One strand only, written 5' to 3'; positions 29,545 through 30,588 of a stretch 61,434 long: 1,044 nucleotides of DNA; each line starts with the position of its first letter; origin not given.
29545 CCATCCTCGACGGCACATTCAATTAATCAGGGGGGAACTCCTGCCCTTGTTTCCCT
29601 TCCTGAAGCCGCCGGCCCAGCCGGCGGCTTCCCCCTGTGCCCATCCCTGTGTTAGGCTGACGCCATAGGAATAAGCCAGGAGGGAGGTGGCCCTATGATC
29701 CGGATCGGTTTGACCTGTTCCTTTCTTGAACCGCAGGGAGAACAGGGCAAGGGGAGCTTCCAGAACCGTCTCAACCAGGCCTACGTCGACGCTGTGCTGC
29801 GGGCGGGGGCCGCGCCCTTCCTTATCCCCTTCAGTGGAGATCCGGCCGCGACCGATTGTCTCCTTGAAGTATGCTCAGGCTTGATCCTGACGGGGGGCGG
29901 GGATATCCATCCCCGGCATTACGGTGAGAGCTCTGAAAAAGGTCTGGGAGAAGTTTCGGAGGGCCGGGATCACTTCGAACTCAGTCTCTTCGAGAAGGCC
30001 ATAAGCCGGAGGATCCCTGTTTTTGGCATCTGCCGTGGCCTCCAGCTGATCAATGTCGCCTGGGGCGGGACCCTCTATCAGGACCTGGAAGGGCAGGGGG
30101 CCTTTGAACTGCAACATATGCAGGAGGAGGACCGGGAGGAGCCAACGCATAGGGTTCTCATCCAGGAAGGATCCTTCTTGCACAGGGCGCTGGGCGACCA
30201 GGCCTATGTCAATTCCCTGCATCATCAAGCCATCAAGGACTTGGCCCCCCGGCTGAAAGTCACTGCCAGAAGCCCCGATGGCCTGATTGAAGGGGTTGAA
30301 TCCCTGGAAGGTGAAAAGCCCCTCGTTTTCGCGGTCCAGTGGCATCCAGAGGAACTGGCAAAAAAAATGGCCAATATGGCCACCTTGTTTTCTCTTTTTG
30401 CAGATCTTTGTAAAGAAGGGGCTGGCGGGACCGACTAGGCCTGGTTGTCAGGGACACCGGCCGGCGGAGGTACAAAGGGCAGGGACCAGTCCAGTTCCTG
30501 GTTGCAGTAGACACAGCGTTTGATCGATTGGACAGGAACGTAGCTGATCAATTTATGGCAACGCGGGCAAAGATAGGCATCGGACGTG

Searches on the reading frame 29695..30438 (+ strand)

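Call 15: search_protein_families(library=ncbifam, proteins=[window:29695-30438:+])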
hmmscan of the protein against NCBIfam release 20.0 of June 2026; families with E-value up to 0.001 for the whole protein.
window:29695-30438:+ (247 aa): 13 families
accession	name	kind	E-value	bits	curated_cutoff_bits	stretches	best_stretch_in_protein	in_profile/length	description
NF008471.0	PRK11366.1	equivalog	5.7e-39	134.1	266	1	19-241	20-246/254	gamma-glutamyl-gamma-aminobutyrate hydrolase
NF045546.1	GCDPHdlase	equivalog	3.9e-13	49.9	250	1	59-220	54-181/198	gamma-glutamyl-CDP-amidate hydrolase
NF001975.0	PRK00758.1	equivalog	3.1e-12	46.5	198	1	92-241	53-184/185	GMP synthase subunit A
NF010081.0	PRK13566.1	equivalog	1.3e-10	40.2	645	1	98-223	592-703/729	anthranilate synthase component I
TIGR01815.1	TrpE-clade3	equivalog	2.5e-10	39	739.15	1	99-221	581-689/717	anthranilate synthase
TIGR00888.1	guaA_Nterm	equivalog_domain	4.6e-10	39.2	172.15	1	102-240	66-186/188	glutamine-hydrolyzing GMP synthase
NF011201.0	PRK14607.1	equivalog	7.1e-08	31.6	670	1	101-226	68-178/534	bifunctional anthranilate synthase component II/anthranilate phosphoribosyltransferase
NF005849.0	PRK07765.1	equivalog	1.9e-07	30.6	308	1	96-221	66-176/219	aminodeoxychorismate/anthranilate synthase component II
NF000848.1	PRK00074.1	equivalog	7.2e-07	28.2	400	1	100-222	64-172/512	glutamine-hydrolyzing GMP synthase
TIGR01368.1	CPSaseIIsmall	equivalog_domain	2.4e-06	26.8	307.35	0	100-129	240-269/361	glutamine-hydrolyzing carbamoyl-phosphate synthase small subunit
NF006562.0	PRK09065.1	equivalog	4.4e-06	26.4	205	1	100-227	84-197/242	glutamine amidotransferase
NF009475.0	PRK12838.1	equivalog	0.00012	21.2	221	0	98-128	232-262/359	carbamoyl phosphate synthase small subunit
NF003792.0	PRK05380.1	equivalog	0.00013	20.9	308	0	100-127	366-393/534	CTP synthase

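Call 16: search_protein_families(library=pfam, proteins=[window:29695-30438:+])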
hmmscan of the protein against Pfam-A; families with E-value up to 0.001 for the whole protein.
window:29695-30438:+ (247 aa): 2 families
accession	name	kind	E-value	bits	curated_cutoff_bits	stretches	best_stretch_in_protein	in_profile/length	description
PF07722.19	Peptidase_C26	-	9.9e-66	222.1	20.5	1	4-219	3-219/219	Peptidase C26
PF00117.34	GATase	-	2.5e-16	60.4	22.8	1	95-224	61-177/190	Glutamine amidotransferase class-I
